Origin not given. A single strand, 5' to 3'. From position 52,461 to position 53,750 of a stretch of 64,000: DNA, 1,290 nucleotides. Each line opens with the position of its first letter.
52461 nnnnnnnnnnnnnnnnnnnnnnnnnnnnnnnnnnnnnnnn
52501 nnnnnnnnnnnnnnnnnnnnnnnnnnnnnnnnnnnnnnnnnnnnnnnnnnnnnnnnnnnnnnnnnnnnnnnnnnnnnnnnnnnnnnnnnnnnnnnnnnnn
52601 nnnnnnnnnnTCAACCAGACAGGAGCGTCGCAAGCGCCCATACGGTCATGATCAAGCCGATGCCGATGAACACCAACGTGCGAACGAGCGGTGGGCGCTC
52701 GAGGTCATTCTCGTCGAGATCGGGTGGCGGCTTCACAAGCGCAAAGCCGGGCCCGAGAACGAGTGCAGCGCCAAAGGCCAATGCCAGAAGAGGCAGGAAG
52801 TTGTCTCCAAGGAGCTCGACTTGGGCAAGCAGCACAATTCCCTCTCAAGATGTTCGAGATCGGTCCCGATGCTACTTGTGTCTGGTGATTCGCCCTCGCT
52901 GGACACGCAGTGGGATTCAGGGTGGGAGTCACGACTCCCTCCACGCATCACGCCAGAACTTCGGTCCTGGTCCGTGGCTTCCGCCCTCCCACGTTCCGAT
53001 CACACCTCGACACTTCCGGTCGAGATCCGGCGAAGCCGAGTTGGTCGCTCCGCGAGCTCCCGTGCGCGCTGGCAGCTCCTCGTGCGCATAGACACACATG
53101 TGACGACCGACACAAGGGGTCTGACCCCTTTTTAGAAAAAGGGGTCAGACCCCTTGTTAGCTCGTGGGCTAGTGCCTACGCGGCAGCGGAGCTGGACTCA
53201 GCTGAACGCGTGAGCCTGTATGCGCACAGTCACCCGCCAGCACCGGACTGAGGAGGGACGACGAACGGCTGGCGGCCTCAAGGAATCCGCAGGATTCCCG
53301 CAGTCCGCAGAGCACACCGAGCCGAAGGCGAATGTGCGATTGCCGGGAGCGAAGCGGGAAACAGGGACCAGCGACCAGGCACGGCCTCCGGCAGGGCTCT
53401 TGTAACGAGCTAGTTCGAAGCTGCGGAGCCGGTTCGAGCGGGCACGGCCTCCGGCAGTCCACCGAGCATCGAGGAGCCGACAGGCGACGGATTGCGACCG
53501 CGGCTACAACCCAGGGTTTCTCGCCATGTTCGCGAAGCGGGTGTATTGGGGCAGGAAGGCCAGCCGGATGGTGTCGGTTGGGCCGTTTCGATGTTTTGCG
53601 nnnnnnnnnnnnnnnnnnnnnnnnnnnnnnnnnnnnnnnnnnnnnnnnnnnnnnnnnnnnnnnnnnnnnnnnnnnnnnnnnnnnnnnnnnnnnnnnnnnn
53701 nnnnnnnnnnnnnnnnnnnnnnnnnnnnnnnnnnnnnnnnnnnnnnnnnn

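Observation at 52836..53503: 668-bp structured non-coding region downstream of dnaB, centred on a perfect 46-bp nested palindrome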

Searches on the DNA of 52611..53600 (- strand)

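Call 16: search_rna_families(source=window, start=52700, end=53600, threshold=evalue, max_evalue=10)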
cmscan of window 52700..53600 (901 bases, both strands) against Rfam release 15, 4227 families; matches with E-value up to 10: 6.
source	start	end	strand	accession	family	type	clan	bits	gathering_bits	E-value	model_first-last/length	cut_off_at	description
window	53109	53159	+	RF04341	Plastid-psbJ-5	Cis-reg;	CL00152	28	53.1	0.0055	1-59/59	no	Plastid-psbJ-5 3UTR RNA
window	53109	53158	-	RF04341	Plastid-psbJ-5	Cis-reg;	CL00152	27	53.1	0.01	1-59/59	no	Plastid-psbJ-5 3UTR RNA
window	53167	53219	-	RF03848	mir-1549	Gene; miRNA;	-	15.7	91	6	1-63/63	no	mir-1549 microRNA precursor family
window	53229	53274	-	RF02224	sX5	Gene; sRNA;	-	15.3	50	2.1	1-49/49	no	Xanthomonadaceae sRNA sX5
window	53110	53248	-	RF02233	sX14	Gene; sRNA;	-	14.8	80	4.9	1-92/92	no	Xanthomonas sRNA sX14/Xoo3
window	53329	53434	-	RF02169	PVT1_6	Gene; lncRNA;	-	14.4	45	7.2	1-113/113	no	Pvt1 oncogene conserved region 6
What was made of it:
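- On Any Rfam 15 family: For 52700-53600 at E <= 10, the best hit is the palindrome against a plastid 3'UTR hairpin model, at 28 bits versus a threshold of 53, and nothing falls on the leader (call 16).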

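Call 52: build_rna_model(alignment_id=A2, structure=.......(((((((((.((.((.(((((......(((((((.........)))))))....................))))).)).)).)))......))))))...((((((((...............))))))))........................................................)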
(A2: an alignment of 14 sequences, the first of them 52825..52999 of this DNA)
Model R1 built from alignment A2 (14 sequences, 194 columns); structure: as given.
model positions 173; base pairs 33; branch points 1; effective number of sequences 1.93; information 0.591 bits per position. Calibrated on 0.2 Mb of random sequence (short: E-values are rough).
structure used (alignment columns):
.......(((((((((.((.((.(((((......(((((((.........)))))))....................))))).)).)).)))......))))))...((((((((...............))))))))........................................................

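Call 53: search_with_rna_model(model_id=R1, sources=[window, L002, L003, L004, L005, L006, L007, L008, L009, L010, L011, L012, L013, L014, L015, L016, L017, L018, L019, L020, L021, L022, L025, L027, L043, L045, L065, L083, L087, L089, L092, L093, L095, L096, L097, L100, L109, L110, L111, L113, L114, L116], max_evalue=1, make_alignment=true)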
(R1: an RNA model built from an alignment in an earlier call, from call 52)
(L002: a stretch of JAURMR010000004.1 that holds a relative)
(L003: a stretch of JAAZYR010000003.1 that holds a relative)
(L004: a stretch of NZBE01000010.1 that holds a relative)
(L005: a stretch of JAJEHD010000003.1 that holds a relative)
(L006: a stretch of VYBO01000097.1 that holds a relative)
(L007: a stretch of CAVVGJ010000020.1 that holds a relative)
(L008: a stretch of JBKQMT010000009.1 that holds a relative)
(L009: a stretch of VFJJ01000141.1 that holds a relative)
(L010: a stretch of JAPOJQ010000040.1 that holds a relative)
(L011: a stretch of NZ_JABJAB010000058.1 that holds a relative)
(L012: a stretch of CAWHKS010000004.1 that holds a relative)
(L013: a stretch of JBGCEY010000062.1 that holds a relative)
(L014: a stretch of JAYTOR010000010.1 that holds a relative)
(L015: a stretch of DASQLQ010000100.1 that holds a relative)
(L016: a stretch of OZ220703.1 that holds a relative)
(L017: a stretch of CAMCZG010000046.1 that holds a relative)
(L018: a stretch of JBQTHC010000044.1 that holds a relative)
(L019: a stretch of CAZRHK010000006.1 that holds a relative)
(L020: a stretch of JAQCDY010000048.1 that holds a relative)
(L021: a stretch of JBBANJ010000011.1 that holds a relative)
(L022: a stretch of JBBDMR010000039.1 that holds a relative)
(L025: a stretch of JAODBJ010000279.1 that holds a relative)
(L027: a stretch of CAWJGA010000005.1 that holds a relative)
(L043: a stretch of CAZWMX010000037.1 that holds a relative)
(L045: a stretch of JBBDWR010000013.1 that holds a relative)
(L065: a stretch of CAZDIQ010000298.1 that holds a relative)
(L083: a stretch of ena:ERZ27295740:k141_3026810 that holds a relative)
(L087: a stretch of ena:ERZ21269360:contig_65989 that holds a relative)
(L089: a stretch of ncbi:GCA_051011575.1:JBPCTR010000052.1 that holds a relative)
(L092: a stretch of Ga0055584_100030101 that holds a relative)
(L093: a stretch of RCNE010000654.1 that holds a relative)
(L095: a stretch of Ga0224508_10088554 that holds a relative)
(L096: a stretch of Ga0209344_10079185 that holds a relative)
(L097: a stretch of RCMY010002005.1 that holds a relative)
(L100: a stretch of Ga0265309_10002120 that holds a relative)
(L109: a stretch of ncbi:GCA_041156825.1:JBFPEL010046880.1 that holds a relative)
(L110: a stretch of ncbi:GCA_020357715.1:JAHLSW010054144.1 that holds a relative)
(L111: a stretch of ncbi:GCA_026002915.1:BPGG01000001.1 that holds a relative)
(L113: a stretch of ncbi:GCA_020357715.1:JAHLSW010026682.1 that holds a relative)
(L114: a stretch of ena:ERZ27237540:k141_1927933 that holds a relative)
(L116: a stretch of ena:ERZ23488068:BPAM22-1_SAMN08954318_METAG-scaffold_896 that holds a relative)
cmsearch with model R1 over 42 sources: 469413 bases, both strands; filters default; matches with E-value up to 1: 19.
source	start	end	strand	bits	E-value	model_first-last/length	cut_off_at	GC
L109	150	322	+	194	1.2e-50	1-173/173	no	0.59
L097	2132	2302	-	191.9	4.4e-50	1-173/173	no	0.58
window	52825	52995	-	191.2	6.5e-50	1-173/173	no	0.6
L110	2841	3011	+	191.2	6.5e-50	1-173/173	no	0.6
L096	1128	1299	+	185.7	2.2e-48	1-173/173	no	0.56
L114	2837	3008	+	185.7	2.2e-48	1-173/173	no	0.56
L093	1227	1399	+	185.5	2.5e-48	1-173/173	no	0.59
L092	3403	3576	-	182.5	1.6e-47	1-173/173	no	0.57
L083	6679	6855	+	165.7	6e-43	1-173/173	no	0.6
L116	2906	3082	+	163.4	2.4e-42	1-173/173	no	0.56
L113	2833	3007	+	156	2.6e-40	1-173/173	no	0.59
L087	7874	8047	+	153.6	1.2e-39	1-173/173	no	0.56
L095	103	277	+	152.3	2.6e-39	1-173/173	no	0.55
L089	10806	10974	+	151.1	5.8e-39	1-173/173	no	0.58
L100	8377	8550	-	137.5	2.9e-35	1-173/173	no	0.57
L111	2710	2892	+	90.6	1.8e-22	1-173/173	no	0.69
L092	3498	3568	+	12.4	0.36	10-79/173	no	0.59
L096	1136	1204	-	10.9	0.9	10-79/173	no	0.65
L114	2845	2913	-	10.9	0.9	10-79/173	no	0.65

Alignment A3: 19 matches aligned to the model, 230 columns, each read 5' to 3' on its own strand. Consensus structure (alignment columns), stored with it:
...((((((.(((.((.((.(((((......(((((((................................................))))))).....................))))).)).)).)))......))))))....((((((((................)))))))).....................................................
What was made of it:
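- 52825..52995 (-): Conserved structured leader RNA (~170 nt) of the small membrane-protein gene. This is the one part of the gap under clear selection. Covariance model R1 scores 191 bits, E = 6.5e-50 (call 53).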

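Call 54: search_with_rna_model(model_id=R1, sources=[window, L083, L087, L089, L092, L093, L095, L096, L097, L100, L109, L111, L113, L116], max_evalue=1e-10, make_alignment=true)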
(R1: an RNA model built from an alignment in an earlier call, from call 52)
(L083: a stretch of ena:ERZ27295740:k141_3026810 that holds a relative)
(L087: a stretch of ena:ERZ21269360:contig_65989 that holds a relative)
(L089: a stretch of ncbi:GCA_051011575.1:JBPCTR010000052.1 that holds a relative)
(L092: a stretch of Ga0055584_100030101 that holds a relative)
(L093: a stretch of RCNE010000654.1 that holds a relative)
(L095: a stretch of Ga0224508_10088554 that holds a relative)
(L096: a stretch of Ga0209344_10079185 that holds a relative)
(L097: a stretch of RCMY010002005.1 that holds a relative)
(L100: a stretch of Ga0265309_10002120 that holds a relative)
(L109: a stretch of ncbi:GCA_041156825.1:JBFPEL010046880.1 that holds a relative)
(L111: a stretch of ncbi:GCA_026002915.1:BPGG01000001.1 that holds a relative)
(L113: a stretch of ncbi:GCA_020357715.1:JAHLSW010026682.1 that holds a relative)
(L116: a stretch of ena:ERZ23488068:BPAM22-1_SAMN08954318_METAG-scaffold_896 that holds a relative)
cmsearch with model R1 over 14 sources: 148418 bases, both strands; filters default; matches with E-value up to 1e-10: 14.
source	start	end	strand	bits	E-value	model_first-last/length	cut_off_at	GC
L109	150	322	+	194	3.7e-51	1-173/173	no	0.59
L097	2132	2302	-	191.9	1.4e-50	1-173/173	no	0.58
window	52825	52995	-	191.2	2.1e-50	1-173/173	no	0.6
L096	1128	1299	+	185.7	6.8e-49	1-173/173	no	0.56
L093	1227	1399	+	185.5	7.8e-49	1-173/173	no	0.59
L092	3403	3576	-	182.5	5.1e-48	1-173/173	no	0.57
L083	6679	6855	+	165.7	1.9e-43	1-173/173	no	0.6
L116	2906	3082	+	163.4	7.7e-43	1-173/173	no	0.56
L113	2833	3007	+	156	8.3e-41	1-173/173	no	0.59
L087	7874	8047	+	153.6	3.8e-40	1-173/173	no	0.56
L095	103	277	+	152.3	8.3e-40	1-173/173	no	0.55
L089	10806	10974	+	151.1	1.8e-39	1-173/173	no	0.58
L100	8377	8550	-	137.5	9.1e-36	1-173/173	no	0.57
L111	2710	2892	+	90.6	5.6e-23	1-173/173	no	0.69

Alignment A4: 14 matches aligned to the model, 191 columns, each read 5' to 3' on its own strand. Consensus structure (alignment columns), stored with it:
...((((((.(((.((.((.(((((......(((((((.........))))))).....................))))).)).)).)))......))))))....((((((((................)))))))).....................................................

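Call 74: search_dna_similar(query=window:53095-53175:+, collection=phages, mode=distant, max_evalue=1, max_rows=25)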
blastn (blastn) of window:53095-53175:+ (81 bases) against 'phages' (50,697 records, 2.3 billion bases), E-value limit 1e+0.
Records with a match: 2; places in all: 2; records where one place covers at least 80% of the query: 0.
Best place of each record, by identity: 80-90% 2.
By first word of the organism name: Vibrio 2.
By host as written in the record: Vibrio cholerae O1 El Tor 2.
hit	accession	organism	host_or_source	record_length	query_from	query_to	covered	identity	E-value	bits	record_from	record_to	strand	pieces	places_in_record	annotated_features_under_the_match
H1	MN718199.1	Vibrio phage vB_VchM_Kuja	Vibrio cholerae O1 El Tor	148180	36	64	36%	89.7%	2e-1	40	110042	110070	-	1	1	DNA polymerase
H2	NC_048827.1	Vibrio phage vB_VchM_Kuja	Vibrio cholerae O1 El Tor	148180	36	64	36%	89.7%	2e-1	40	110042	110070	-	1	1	DNA polymerase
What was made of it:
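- Tried and rejected: Origin of the palindrome from cultured phages: nothing (call 74).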

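Call 85: search_rna_families(sources=[L111, L100, L087, L083], threshold=evalue, max_evalue=1)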
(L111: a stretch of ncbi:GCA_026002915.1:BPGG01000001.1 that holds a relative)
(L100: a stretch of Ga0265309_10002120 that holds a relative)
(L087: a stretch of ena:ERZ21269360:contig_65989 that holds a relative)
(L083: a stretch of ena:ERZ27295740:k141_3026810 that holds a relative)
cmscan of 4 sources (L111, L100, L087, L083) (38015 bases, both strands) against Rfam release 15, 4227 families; matches with E-value up to 1: 2.
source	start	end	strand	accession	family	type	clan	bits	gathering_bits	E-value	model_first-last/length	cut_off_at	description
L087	10655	10815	-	RF00050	FMN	Cis-reg; riboswitch;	-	96.8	66.2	2.4e-21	1-138/138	no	FMN riboswitch aptamer (RFN element)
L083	9684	9833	-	RF00050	FMN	Cis-reg; riboswitch;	-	96.5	66.2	2.8e-21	1-138/138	no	FMN riboswitch aptamer (RFN element)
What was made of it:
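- On Any Rfam 15 family: Four homologous loci gave only FMN riboswitches elsewhere (call 85).
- There is no Rfam match, while FMN riboswitches were found in the same loci as a positive control (call 85).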
